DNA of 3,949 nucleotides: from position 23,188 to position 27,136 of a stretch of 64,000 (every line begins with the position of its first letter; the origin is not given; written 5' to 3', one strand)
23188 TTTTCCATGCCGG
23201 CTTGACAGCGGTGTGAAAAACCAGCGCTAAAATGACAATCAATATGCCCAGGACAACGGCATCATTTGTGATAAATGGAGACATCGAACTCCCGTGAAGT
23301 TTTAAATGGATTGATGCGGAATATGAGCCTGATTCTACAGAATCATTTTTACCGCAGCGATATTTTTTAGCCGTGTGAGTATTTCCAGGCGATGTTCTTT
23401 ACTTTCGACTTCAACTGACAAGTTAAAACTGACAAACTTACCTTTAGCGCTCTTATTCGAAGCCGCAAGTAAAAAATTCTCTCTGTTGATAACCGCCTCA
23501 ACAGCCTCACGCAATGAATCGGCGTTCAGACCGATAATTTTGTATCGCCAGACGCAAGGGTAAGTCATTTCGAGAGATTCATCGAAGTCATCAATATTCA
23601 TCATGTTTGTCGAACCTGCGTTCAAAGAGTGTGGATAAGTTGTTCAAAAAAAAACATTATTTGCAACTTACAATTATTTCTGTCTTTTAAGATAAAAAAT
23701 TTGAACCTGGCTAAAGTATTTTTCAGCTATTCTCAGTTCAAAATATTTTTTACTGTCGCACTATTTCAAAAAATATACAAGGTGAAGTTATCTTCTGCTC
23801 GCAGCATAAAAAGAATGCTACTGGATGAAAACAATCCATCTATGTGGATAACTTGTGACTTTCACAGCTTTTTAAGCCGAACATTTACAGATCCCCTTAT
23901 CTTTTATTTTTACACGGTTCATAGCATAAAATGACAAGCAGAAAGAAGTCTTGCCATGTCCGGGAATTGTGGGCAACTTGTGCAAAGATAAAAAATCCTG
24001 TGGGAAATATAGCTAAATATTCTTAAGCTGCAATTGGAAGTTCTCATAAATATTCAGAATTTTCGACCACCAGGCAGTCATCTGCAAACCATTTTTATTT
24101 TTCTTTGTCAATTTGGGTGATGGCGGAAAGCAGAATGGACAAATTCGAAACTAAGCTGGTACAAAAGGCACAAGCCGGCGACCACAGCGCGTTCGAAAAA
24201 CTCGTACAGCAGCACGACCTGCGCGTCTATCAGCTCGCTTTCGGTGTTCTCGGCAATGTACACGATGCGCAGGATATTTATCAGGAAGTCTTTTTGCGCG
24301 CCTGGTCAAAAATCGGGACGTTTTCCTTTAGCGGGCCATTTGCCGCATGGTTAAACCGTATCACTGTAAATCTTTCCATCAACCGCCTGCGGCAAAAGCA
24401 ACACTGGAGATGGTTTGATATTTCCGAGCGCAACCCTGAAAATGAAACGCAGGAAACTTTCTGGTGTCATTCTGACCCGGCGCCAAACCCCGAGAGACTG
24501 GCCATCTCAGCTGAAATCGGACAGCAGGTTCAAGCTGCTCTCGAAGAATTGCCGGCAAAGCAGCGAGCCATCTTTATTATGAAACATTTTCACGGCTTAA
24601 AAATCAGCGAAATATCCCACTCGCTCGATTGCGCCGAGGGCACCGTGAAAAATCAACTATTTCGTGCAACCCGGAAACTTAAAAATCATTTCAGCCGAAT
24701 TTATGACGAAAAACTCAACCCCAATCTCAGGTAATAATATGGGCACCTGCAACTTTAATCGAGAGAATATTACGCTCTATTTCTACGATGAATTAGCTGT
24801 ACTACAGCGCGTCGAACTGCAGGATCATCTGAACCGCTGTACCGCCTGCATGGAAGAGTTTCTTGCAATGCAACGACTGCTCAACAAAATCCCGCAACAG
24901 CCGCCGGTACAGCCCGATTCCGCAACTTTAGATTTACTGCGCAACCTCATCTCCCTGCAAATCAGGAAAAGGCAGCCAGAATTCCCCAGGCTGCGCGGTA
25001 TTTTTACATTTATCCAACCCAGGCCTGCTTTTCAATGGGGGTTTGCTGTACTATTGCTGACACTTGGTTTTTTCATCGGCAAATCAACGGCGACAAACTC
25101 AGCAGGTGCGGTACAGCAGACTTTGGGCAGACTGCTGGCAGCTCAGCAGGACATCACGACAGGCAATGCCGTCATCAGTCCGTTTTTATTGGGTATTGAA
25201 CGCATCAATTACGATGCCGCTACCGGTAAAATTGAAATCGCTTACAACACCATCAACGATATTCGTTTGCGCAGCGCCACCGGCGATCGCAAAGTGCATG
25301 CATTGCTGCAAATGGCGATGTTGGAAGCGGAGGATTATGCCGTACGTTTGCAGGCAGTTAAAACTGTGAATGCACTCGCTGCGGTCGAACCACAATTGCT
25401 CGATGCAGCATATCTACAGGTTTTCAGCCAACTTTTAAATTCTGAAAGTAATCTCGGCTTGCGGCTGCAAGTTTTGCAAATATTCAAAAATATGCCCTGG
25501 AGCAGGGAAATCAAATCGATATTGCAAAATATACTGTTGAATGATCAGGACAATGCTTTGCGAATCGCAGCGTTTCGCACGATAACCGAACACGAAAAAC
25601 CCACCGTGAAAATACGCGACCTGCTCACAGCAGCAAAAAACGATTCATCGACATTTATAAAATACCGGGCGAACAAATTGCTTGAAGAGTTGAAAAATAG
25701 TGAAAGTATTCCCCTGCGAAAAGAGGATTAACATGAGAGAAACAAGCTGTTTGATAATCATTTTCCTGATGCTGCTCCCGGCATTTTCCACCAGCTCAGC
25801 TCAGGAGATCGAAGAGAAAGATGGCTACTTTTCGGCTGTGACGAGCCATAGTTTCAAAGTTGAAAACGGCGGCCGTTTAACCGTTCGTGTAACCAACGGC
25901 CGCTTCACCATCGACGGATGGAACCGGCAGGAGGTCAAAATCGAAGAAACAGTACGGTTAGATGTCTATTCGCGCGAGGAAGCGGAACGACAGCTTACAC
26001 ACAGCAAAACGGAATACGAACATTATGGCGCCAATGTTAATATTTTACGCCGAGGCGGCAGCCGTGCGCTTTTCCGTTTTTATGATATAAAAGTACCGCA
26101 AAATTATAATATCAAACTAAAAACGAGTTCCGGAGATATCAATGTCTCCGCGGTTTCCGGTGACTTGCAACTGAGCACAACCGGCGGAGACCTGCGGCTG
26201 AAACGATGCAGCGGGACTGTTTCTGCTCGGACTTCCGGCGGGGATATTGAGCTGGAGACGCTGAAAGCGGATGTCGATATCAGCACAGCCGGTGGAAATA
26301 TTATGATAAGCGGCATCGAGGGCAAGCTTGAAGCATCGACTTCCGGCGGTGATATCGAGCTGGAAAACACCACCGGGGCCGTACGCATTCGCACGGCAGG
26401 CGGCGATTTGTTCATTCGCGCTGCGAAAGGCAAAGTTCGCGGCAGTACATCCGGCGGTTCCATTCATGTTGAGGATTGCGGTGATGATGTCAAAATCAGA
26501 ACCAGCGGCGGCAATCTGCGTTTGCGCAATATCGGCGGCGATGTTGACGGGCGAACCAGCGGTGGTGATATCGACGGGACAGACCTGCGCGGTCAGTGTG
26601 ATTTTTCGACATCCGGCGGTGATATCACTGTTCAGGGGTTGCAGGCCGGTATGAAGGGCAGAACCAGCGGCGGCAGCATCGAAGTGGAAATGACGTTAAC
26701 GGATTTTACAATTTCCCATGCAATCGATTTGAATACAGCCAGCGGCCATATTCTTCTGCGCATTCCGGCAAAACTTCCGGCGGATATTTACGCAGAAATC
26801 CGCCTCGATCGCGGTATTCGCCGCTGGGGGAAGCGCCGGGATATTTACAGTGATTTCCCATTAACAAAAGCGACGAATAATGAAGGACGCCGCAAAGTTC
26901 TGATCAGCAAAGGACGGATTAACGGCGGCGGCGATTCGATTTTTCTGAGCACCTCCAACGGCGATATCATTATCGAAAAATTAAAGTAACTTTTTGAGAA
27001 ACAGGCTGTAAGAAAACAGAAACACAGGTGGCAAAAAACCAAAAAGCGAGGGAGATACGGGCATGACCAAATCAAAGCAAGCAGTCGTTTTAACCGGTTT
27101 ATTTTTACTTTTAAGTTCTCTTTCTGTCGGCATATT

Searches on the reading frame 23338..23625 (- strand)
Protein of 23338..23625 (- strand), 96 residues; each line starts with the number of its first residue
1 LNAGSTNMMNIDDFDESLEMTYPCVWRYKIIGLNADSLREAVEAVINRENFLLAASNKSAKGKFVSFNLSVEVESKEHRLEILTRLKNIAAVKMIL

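Call 83: search_protein_families(library=pfam, proteins=[window:23338-23625:-], max_evalue=0.001)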
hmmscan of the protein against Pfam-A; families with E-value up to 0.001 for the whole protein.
window:23338-23625:- (96 aa): 2 families
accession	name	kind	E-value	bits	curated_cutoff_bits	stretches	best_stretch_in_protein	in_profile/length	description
PF04359.20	DUF493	-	5.9e-20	72.1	24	1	19-96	3-84/84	Protein of unknown function (DUF493)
PF13291.12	ACT_4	-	0.00029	21.9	27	1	29-93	10-76/80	ACT domain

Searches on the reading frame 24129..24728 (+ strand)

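Call 83: search_protein_families(library=pfam, proteins=[window:24129-24728:+], max_evalue=0.001)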
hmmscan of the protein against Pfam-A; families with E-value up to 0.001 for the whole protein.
window:24129-24728:+ (200 aa): 4 families
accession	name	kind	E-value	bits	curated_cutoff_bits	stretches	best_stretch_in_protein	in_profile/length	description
PF08281.18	Sigma70_r4_2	-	1.4e-16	60.3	25.7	1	132-184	2-54/54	Sigma-70, region 4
PF04542.20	Sigma70_r2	-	2e-16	60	24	1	25-91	1-69/71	Sigma-70 region 2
PF04545.22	Sigma70_r4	-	6.5e-09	35.6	24.1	1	137-185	1-49/50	Sigma-70, region 4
PF07638.17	Sigma70_ECF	-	0.00023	21.5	21.1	1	8-187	5-182/185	ECF sigma factor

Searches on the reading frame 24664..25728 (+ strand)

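Call 43: search_protein_families(library=pfam, proteins=[window:24664-25728:+], max_evalue=0.001)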
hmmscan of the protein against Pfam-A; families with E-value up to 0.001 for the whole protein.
window:24664-25728:+ (355 aa): 1 family
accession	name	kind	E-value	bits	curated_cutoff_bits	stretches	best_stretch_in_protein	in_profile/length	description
PF13646.12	HEAT_2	-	2.2e-06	28.3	27.7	0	287-350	4-65/88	HEAT repeats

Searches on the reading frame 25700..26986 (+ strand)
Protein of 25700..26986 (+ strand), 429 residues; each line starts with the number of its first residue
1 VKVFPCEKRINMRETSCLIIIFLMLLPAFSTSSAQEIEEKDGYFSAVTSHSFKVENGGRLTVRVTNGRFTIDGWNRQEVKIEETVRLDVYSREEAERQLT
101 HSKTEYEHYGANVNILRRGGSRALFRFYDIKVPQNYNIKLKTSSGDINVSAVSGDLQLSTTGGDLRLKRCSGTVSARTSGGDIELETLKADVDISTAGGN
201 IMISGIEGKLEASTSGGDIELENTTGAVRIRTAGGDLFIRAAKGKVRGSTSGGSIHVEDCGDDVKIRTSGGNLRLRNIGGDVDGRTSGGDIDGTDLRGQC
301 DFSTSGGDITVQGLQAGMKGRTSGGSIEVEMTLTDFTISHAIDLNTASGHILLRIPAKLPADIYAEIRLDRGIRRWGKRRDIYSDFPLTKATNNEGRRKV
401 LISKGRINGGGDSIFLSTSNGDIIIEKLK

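Call 43: search_protein_families(library=pfam, proteins=[window:25700-26986:+], max_evalue=0.001)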
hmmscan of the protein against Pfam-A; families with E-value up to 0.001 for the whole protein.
window:25700-26986:+ (429 aa): 1 family
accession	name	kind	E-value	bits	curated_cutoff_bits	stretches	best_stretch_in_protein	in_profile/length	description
PF13349.12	DUF4097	-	6e-17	62.3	22.9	1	107-258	78-211/247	Toastrack DUF4097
